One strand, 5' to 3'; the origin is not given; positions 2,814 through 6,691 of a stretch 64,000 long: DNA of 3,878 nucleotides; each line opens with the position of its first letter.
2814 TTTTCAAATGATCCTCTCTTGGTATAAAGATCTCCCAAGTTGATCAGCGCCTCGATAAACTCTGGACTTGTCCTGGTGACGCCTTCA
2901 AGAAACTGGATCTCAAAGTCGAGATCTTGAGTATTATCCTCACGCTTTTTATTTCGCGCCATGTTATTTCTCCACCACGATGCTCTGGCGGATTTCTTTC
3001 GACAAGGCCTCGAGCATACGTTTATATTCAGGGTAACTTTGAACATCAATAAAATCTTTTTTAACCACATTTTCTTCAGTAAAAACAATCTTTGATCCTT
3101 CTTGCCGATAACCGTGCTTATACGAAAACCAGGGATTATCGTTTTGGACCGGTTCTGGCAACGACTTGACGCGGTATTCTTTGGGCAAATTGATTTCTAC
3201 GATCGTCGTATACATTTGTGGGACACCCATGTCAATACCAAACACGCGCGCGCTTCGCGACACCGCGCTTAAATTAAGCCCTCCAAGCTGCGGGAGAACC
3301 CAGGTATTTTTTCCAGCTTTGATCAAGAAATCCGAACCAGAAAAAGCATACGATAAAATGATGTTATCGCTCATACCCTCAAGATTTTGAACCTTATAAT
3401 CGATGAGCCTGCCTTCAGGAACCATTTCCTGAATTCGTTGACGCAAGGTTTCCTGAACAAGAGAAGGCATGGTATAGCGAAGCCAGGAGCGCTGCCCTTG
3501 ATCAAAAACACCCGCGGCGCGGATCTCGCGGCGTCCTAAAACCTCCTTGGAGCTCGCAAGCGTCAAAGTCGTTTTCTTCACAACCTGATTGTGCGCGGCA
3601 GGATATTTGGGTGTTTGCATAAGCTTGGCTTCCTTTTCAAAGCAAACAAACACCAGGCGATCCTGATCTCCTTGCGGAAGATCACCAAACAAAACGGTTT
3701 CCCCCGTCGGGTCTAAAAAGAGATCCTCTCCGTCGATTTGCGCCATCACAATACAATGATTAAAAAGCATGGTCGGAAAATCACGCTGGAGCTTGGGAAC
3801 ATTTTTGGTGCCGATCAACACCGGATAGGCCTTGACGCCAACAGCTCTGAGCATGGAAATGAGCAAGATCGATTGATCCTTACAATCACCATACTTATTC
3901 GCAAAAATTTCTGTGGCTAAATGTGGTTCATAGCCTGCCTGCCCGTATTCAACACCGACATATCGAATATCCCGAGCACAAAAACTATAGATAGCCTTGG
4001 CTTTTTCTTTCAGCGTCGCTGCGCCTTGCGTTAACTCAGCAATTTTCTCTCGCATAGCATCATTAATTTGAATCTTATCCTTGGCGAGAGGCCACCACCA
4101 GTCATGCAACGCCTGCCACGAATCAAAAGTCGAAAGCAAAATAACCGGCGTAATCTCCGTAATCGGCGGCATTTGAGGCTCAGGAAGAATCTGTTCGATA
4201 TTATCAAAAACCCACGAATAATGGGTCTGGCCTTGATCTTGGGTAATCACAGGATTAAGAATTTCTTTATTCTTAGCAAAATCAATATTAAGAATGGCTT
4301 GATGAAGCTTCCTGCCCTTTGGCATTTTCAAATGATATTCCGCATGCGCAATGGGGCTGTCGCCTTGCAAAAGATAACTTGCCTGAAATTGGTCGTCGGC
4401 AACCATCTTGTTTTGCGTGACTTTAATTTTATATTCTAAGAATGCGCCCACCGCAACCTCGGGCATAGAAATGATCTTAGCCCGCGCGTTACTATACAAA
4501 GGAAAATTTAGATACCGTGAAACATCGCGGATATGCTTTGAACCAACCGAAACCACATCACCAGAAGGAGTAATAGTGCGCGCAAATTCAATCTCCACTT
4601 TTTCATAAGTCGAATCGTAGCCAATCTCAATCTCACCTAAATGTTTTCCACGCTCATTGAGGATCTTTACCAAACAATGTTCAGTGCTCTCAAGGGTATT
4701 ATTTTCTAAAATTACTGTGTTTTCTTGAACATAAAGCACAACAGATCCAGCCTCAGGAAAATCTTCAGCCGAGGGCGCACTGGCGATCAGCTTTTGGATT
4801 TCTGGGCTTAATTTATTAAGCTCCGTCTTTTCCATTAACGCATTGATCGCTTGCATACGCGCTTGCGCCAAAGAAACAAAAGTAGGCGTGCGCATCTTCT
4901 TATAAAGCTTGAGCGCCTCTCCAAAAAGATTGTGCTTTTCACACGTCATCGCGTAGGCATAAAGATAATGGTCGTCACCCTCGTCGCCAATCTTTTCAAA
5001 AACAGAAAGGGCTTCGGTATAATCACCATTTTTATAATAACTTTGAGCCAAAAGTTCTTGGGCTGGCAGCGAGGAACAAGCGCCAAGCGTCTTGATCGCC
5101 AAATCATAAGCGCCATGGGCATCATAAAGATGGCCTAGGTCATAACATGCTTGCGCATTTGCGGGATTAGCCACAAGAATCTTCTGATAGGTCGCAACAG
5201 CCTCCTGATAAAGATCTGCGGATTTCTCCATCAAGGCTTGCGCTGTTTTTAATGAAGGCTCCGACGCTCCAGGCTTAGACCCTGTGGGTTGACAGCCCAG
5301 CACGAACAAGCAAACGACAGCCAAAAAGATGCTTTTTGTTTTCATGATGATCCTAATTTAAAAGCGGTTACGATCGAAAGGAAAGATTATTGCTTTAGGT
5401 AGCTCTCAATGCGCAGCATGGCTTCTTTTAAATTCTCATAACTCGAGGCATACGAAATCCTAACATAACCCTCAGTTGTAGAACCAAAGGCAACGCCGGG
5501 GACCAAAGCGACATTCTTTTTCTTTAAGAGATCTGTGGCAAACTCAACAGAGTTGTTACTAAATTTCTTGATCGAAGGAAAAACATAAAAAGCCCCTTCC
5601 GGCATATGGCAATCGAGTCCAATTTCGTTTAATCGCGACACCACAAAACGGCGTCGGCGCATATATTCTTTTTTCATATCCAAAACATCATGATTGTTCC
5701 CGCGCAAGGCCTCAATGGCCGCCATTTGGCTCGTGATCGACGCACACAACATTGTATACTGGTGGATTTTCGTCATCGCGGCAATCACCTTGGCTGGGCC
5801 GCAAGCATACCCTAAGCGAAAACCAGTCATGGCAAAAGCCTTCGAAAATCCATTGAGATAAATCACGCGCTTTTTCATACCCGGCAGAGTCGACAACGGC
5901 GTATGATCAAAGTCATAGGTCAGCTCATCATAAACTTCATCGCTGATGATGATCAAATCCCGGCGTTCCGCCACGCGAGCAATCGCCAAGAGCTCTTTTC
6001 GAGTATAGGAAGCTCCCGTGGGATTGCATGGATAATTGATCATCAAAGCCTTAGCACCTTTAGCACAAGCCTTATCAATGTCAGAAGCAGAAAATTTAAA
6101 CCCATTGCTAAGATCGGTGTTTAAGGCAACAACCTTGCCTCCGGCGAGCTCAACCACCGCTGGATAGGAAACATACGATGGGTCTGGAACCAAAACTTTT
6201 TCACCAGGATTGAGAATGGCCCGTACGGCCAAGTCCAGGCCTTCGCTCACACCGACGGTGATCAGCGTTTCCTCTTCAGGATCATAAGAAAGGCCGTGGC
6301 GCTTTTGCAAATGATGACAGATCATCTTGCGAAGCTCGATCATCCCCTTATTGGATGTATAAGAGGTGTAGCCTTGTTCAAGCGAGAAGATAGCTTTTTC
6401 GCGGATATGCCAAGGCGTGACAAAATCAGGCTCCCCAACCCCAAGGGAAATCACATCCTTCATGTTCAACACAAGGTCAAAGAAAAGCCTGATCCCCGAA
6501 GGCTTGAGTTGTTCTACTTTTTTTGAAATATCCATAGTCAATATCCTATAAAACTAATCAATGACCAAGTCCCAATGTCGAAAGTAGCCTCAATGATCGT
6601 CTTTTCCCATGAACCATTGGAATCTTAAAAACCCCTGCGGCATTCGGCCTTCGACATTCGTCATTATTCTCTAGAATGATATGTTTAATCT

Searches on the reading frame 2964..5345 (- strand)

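Call 93: search_protein_families(library=pfam, proteins=[window:2964-5345:-], max_evalue=0.00001)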
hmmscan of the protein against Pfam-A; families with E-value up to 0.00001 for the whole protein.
window:2964-5345:- (793 aa): 7 families
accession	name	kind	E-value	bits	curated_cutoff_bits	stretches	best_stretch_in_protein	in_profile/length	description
PF12969.12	DUF3857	-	5.5e-32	111.6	24.6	1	215-383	2-166/170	Domain of Unknown Function with PDB structure (DUF3857)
PF12895.13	ANAPC3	-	3.8e-11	43.6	27.2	2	44-118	3-81/82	Anaphase-promoting complex, cyclosome, subunit 3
PF01841.26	Transglut_core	-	7.4e-10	39.5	23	1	436-507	5-73/108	Transglutaminase-like superfamily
PF14559.12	TPR_19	-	6.1e-09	36.5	25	0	46-88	7-49/68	Tetratricopeptide repeat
PF13432.12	TPR_16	-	1.3e-07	32.4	32.7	0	46-85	13-52/65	Tetratricopeptide repeat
PF13428.12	TPR_14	-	2.3e-07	31.2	23.5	0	95-119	3-27/44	Tetratricopeptide repeat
PF07719.23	TPR_2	-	2.3e-06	27.7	27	0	97-118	5-26/34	Tetratricopeptide repeat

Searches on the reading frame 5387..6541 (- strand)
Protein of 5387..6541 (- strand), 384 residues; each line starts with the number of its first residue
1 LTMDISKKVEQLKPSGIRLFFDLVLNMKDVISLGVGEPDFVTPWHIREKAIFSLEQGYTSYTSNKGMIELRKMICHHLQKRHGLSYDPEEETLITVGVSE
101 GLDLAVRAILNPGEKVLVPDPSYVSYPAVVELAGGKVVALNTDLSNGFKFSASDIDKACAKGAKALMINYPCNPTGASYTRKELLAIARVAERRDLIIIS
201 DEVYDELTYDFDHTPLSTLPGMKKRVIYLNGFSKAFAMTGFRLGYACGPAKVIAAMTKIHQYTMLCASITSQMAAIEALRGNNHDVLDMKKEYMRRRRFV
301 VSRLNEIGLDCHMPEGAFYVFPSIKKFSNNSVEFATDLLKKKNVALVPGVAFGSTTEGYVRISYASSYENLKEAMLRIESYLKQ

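Call 93: search_protein_families(library=pfam, proteins=[window:5387-6541:-], max_evalue=0.00001)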
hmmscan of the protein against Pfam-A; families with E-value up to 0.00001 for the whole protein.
window:5387-6541:- (384 aa): 1 family
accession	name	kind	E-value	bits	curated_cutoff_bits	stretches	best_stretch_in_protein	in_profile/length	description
PF00155.27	Aminotran_1_2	-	4.9e-69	233.7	19.7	1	28-378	1-361/361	Aminotransferase class I and II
